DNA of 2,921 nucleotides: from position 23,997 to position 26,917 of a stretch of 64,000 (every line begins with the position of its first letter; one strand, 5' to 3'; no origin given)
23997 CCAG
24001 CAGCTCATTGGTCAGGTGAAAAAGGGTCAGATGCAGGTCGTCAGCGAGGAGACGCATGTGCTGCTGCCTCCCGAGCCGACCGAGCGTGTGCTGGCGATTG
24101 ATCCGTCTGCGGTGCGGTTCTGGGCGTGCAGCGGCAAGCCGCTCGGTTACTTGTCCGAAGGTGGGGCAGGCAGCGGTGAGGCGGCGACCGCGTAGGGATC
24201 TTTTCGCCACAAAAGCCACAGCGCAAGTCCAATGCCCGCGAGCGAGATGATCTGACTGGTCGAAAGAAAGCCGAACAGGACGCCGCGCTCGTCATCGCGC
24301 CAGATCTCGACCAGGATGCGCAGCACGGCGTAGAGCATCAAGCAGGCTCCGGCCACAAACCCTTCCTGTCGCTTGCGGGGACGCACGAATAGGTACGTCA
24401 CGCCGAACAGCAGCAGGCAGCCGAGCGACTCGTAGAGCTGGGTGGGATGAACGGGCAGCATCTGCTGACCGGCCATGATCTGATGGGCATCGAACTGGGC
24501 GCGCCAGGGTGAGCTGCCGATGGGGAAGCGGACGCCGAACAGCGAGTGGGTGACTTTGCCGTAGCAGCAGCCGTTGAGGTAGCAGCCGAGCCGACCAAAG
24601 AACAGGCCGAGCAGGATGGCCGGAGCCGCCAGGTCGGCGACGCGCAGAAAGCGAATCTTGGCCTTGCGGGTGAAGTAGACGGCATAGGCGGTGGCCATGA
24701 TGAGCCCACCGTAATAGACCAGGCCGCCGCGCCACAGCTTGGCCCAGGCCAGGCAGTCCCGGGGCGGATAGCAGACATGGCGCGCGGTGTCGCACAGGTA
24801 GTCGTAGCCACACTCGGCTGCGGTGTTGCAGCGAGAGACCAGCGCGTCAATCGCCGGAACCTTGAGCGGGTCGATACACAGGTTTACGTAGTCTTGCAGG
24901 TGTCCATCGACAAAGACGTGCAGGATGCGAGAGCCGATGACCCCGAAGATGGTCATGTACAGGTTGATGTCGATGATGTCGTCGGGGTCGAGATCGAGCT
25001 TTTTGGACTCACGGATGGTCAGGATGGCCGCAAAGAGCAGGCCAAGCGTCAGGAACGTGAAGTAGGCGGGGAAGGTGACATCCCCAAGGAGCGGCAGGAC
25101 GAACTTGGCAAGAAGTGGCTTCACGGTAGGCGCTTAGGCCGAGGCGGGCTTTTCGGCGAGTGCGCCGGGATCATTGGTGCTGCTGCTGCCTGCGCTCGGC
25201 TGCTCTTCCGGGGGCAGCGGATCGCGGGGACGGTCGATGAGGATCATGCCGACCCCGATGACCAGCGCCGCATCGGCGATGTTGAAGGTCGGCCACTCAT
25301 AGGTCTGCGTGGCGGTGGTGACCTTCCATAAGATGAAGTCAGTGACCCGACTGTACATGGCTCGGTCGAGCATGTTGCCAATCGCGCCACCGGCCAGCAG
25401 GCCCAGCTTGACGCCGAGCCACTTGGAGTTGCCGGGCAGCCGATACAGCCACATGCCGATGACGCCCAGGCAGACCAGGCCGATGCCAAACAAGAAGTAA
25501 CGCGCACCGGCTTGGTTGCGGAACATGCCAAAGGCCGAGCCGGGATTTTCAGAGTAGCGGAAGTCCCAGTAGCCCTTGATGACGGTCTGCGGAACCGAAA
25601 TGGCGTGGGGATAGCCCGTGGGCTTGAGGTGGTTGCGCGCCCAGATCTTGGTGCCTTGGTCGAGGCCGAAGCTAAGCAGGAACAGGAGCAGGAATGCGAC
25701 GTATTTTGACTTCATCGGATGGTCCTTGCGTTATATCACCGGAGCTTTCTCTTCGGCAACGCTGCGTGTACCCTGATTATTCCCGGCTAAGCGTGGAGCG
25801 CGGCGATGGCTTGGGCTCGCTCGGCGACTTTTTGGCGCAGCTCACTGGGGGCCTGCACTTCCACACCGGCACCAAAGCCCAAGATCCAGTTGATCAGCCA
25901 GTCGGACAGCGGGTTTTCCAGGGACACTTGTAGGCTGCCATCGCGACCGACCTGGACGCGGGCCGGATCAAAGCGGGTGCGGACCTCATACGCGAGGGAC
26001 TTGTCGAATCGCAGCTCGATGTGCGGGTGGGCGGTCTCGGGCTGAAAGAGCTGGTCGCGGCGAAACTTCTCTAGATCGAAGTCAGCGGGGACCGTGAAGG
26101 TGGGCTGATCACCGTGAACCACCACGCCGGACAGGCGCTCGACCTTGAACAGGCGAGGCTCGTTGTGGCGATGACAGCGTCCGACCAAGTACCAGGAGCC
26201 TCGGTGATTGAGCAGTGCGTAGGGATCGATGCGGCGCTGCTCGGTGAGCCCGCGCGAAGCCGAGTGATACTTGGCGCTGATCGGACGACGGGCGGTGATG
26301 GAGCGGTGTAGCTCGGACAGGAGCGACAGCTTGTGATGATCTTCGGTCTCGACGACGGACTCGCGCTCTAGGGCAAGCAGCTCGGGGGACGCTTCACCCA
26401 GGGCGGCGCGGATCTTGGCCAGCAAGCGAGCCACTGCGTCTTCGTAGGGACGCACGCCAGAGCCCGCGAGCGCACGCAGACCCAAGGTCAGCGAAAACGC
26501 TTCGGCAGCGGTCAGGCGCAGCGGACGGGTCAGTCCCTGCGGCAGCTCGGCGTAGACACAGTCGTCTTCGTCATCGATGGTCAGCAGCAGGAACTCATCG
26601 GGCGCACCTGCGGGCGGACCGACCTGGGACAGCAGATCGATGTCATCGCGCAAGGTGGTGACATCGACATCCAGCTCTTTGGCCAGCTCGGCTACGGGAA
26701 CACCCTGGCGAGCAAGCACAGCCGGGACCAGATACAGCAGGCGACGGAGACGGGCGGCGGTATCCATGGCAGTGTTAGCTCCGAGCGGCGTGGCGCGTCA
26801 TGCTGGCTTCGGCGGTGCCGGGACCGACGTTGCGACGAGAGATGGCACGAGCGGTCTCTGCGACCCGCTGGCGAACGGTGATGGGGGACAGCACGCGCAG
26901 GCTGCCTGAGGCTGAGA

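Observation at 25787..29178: dinB followed by two tandem HTH-WYL regulators in one operon: a PafBC-like, possibly LexA-independent DNA-damage circuit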

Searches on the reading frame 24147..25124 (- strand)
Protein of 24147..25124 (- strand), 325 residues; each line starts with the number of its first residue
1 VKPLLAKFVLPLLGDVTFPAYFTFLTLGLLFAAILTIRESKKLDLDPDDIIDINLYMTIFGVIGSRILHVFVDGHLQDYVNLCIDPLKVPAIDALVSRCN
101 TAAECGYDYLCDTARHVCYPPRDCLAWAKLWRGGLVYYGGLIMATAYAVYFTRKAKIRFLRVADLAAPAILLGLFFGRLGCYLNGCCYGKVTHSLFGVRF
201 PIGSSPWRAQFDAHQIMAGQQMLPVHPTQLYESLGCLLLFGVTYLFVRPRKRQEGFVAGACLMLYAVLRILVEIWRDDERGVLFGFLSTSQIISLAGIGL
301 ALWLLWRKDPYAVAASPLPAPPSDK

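Call 3: search_protein_families(library=pfam, proteins=[window:24147-25124:-], max_evalue=0.01)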
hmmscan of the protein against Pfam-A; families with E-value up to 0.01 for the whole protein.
window:24147-25124:- (325 aa): 1 family
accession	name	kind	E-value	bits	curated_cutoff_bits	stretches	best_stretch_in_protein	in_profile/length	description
PF01790.23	LGT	-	2.6e-52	178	24.9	2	119-306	68-239/240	Prolipoprotein diacylglyceryl transferase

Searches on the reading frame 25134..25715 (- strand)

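Call 3: search_protein_families(library=pfam, proteins=[window:25134-25715:-], max_evalue=0.01)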
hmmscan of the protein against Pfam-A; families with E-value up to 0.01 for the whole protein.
window:25134-25715:- (193 aa): 1 family
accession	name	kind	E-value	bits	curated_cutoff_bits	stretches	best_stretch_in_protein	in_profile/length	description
PF01252.23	Peptidase_A8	-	2.5e-35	122.2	25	1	12-161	2-139/142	Signal peptidase (SPase) II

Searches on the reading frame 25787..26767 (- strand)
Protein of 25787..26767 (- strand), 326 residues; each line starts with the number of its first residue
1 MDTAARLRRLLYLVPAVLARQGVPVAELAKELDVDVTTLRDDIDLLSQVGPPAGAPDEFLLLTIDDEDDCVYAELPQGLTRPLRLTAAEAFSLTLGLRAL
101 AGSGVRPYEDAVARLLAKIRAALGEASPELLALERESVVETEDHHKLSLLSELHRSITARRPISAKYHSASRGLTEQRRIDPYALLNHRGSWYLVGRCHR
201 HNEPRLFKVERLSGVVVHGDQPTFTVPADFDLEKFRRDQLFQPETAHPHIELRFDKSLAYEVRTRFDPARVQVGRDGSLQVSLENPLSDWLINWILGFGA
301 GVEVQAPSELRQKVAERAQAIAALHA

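Call 3: search_protein_families(library=pfam, proteins=[window:25787-26767:-], max_evalue=0.01)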
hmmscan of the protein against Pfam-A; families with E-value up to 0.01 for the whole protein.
window:25787-26767:- (326 aa): 5 families
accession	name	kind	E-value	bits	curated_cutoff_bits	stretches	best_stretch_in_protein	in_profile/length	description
PF19187.6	HTH_PafC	-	4.1e-26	91.5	32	1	6-121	2-115/115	PafC helix-turn-helix domain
PF13280.12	WYL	-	7.5e-20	71.2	21.8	1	149-216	2-69/70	WYL domain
PF25583.1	WCX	-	2.5e-18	66.6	23.9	1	248-322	3-76/76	WCX domain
PF08279.18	HTH_11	-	0.00016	21.9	25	1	17-50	9-43/55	HTH domain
PF12840.13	HTH_20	-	0.0019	18.6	27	1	13-50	13-46/51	Helix-turn-helix domain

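Call 4: search_protein_families(library=ncbifam, proteins=[window:25787-26767:-], max_evalue=0.01)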
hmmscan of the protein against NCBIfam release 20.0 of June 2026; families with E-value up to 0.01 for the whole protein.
window:25787-26767:- (326 aa): 0 families

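Call 7: search_solved_structures(query=window:25787-26767:-, max_evalue=1, show_alignments=2)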
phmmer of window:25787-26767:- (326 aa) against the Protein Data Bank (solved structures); distinct sequences matched with E-value up to 1: 6.
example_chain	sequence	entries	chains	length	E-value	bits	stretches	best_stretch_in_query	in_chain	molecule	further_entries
6sj9_A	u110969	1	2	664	2.8e-31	112.2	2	6-314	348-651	Proteasome accessory factor B/C (PafBC)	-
7p5x_AX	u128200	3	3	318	3.2e-24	89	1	4-322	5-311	PafC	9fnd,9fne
9fnd_X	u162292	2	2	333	7.6e-10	41.8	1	149-323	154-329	Transcriptional regulator-like protein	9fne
7p5x_AY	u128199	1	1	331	7.6e-10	41.7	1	149-323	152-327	Transcriptional regulator-like protein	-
9cu3_B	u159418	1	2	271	6.7e-08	35.4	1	81-319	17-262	WYL domain-containing protein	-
7qfz_A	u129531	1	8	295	0.018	17.5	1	145-251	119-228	WYL domain-containing protein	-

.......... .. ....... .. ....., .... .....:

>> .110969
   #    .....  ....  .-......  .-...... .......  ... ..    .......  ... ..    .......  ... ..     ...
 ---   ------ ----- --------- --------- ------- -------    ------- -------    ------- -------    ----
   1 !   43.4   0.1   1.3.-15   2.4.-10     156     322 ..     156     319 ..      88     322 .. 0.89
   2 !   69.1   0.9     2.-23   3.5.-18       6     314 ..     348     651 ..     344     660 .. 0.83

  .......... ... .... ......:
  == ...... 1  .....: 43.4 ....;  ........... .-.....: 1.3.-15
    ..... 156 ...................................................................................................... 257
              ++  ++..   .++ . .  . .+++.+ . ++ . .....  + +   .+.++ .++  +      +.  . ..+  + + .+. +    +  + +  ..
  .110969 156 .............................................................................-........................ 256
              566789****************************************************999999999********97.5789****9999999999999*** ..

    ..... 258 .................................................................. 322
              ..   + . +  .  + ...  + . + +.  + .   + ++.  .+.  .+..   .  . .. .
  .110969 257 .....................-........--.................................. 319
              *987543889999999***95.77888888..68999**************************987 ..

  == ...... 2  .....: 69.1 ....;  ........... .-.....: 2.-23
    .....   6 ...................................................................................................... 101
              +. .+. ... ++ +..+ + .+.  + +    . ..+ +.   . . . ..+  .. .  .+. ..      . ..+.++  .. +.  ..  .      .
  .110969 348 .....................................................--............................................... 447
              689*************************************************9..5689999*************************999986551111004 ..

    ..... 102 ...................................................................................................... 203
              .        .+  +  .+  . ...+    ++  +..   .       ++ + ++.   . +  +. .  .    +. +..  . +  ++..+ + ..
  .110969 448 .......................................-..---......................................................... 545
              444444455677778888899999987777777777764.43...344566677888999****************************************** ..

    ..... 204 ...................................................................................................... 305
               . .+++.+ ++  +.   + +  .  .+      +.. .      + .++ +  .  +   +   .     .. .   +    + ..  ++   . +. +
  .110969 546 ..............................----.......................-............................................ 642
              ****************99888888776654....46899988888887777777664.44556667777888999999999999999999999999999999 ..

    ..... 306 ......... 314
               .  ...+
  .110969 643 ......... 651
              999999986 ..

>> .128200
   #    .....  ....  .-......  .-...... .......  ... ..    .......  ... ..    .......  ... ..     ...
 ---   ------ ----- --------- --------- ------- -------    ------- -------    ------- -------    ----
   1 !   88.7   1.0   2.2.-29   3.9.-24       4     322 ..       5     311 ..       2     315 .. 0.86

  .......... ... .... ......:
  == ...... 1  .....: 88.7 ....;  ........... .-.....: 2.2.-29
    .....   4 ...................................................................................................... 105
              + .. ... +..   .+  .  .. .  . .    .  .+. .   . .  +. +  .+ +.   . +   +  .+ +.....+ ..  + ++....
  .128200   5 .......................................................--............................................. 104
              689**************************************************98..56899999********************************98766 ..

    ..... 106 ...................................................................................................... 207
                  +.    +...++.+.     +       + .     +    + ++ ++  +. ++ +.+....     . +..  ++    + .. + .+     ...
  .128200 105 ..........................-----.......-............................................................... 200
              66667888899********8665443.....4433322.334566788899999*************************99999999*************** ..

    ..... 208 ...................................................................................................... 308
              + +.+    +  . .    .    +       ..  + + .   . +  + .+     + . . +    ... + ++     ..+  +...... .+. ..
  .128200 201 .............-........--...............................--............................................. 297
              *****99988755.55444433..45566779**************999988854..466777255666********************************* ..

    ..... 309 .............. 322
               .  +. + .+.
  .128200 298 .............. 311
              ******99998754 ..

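Call 8: search_protein_families(library=padloc, proteins=[window:25787-26767:-], max_evalue=0.01)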
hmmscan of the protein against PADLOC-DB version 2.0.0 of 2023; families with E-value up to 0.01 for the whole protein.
window:25787-26767:- (326 aa): 3 families
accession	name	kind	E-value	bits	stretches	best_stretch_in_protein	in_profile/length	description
PDLC01457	WYL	-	8.9e-38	128.1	1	6-310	2-229/229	"CAS-I,CAS-II,CAS-III,CAS-IV,CAS-V,CAS-VI; associated_signaling"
PDLC01652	WYL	-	1.7e-36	124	1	142-322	12-162/162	"CAS-I,CAS-II,CAS-III,CAS-IV,CAS-V,CAS-VI; associated_signaling"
PDLC01766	Cas3c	-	3.2e-15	53.4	1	9-324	9-315/1009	-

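Call 46: find_homologous_proteins(query=window:25787-26767:-, max_evalue=0.00001)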
Query window:25787-26767:- (326 aa): 337 proteins with E <= 0.00001 among 8000 candidates; the best 120 are listed.
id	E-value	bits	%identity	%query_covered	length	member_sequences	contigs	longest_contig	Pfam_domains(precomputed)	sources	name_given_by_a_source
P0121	2.1e-206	702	98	100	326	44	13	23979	PF19187.7,PF13280.13,PF25583.2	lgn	-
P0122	5.6e-181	619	86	100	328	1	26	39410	PF19187.7,PF13280.13,PF25583.2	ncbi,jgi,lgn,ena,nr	ncbi:MAG TPA: WYL domain-containing protein [Pseudomonadota bacterium]|jgi:proteasome accessory fact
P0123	1.8e-176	604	83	100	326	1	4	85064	PF19187.7,PF13280.13,PF25583.2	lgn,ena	-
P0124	9.8e-170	582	79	100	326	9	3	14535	PF19187.7,PF13280.13,PF25583.2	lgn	-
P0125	2.0e-166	571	80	100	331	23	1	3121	PF19187.7,PF13280.13,PF25583.2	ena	-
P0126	1.3e-165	568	77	100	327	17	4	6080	PF19187.7,PF13280.13,PF25583.2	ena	-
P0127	7.1e-165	566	78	100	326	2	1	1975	PF19187.7,PF13280.13,PF25583.2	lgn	-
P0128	9.0e-164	562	77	100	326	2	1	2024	PF19187.7,PF13280.13,PF25583.2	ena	-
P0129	4.2e-162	557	78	100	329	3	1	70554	PF19187.7,PF13280.13,PF25583.2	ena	-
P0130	4.7e-159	547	76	100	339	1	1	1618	PF19187.7,PF13280.13,PF25583.2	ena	-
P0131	6.6e-159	546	76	100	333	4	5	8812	PF19187.7,PF13280.13,PF25583.2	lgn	-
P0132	1.7e-158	545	76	100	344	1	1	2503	PF19187.7,PF13280.13,PF25583.2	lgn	-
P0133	1.9e-158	545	76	100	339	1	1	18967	PF19187.7,PF13280.13,PF25583.2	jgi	-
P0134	3.0e-157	541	76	100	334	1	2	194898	PF19187.7,PF13280.13,PF25583.2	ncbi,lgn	-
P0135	1.7e-156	538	74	100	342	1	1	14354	PF19187.7,PF13280.13,PF25583.2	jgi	jgi:proteasome accessory factor C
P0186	4.7e-62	228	40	99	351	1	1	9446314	PF19187.7,PF13280.13,PF25583.2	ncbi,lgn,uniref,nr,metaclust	ncbi:helix-turn-helix transcriptional regulator [Haliangium ochraceum]|uniref:Transcriptional regula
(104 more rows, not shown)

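Call 50: find_encoding_contigs(protein=P0186, flank=8000, max_places=1)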
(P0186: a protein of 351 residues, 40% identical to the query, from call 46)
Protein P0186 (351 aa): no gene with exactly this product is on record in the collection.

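Call 62: predict_structure(alignment_id=A3)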
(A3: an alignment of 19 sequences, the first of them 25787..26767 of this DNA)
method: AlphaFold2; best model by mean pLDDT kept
length: 326 residues; sequences in the alignment: 19
mean_pLDDT: 73.7   pTM: 0.37
mean pLDDT of the five models: 73.7, 71.3, 69.0, 68.6, 64.6
residues with pLDDT >= 90: 59; 70-90: 139; 50-70: 95; < 50: 33
segments of 3 or more residues with pLDDT < 50: 77-83, 104-107, 133-143, 242-245
pLDDT, mean of each block of 10 residues (from residue 1): 64 70 87 87 72 52 84 58 50 55 49 63 54 45 60 86 88 84 78 87 88 88 89 73 63 84 59 85 81 84 93 93 86
secondary structure, 60 per line:
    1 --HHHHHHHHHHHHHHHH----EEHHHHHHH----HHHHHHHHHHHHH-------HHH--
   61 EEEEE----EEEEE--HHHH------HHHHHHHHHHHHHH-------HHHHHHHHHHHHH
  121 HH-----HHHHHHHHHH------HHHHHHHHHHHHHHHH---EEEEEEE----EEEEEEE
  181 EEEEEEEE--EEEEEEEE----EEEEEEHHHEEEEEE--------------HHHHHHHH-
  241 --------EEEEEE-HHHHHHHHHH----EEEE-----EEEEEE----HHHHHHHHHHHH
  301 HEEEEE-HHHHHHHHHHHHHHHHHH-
elements in order: H3-18 H25-31 H36-48 E61-65 E70-74 H77-80 H87-100 H108-122 H128-137 H144-159 E163-169 E174-188 E191-198 E203-208 E212-217 H232-239 E249-254 H256-265 E270-273 E279-284 H289-301 E302-306 H308-325

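Call 65: fold_search(model_id=the predicted structure, library=pdb)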
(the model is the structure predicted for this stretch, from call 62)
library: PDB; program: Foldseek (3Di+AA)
matches with E <= 10: 825; with E <= 0.001: 32
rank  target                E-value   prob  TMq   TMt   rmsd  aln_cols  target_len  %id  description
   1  9fnd_Y                1.7e-17  1.00  0.45  0.46  12.7       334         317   27  Transcriptional activator PafBC bound to mycobacterial RNA polymerase (released 2025-02-12)
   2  8tp8_D                3.7e-14  1.00  0.37  0.37  13.6       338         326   22  Structure of the C. crescentus WYL-activator, DriD, bound to ssDNA and cognate DNA (released 2023-11-29)
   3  8tp8_B                5.6e-14  1.00  0.38  0.39  13.5       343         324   22  Structure of the C. crescentus WYL-activator, DriD, bound to ssDNA and cognate DNA (released 2023-11-29)
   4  9fnd_X                1.2e-13  1.00  0.44  0.43  14.7       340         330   20  Transcriptional activator PafBC bound to mycobacterial RNA polymerase (released 2025-02-12)
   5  6sj9_A                1.3e-13  1.00  0.38  0.23  14.1       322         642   24  Proteasome accessory factor B/C (PafBC) of Arthrobacter aurescens (released 2019-10-16)
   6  8tp8_A                1.6e-13  1.00  0.37  0.37  13.6       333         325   23  Structure of the C. crescentus WYL-activator, DriD, bound to ssDNA and cognate DNA (released 2023-11-29)
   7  8tpk_B                1.7e-13  1.00  0.39  0.39  13.2       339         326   22  P6522 crystal form of C. crescentus DriD-ssDNA-DNA complex (released 2023-11-29)
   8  8tpk_A                2.5e-13  1.00  0.36  0.37  13.9       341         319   22  P6522 crystal form of C. crescentus DriD-ssDNA-DNA complex (released 2023-11-29)
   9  6sj9_B                8.2e-13  1.00  0.37  0.22  14.5       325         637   24  Proteasome accessory factor B/C (PafBC) of Arthrobacter aurescens (released 2019-10-16)
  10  9pfv_Q                2.7e-12  1.00  0.38  0.37  13.8       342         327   21  The cryo-EM structure of C. crescentus DriD-ssDNA-RNAP-Sigma73-CCNA_03891/CCNA_01149 promoter transcription activation (released 2026-02-25)
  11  7tzv_A                1.2e-11  1.00  0.33  0.51   7.0       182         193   24  Structure of DriD C-domain bound to 9mer ssDNA (released 2022-06-01)
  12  9pfq_Q                3.0e-11  1.00  0.38  0.37  13.3       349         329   21  The cryo-EM structure of C. crescentus DriD-ssDNA-RNAP-Sigma73-bapE promoter transcription activation complex (released 2026-02-25)
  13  9cu3_B                9.2e-11  1.00  0.33  0.49   7.1       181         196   24  Allosteric mechanism of DriD transcription activator (released 2025-04-23)
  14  9cu3_A                2.2e-10  1.00  0.39  0.57   5.5       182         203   23  Allosteric mechanism of DriD transcription activator (released 2025-04-23)
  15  7tzv_M                3.7e-10  1.00  0.37  0.56   6.1       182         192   24  Structure of DriD C-domain bound to 9mer ssDNA (released 2022-06-01)
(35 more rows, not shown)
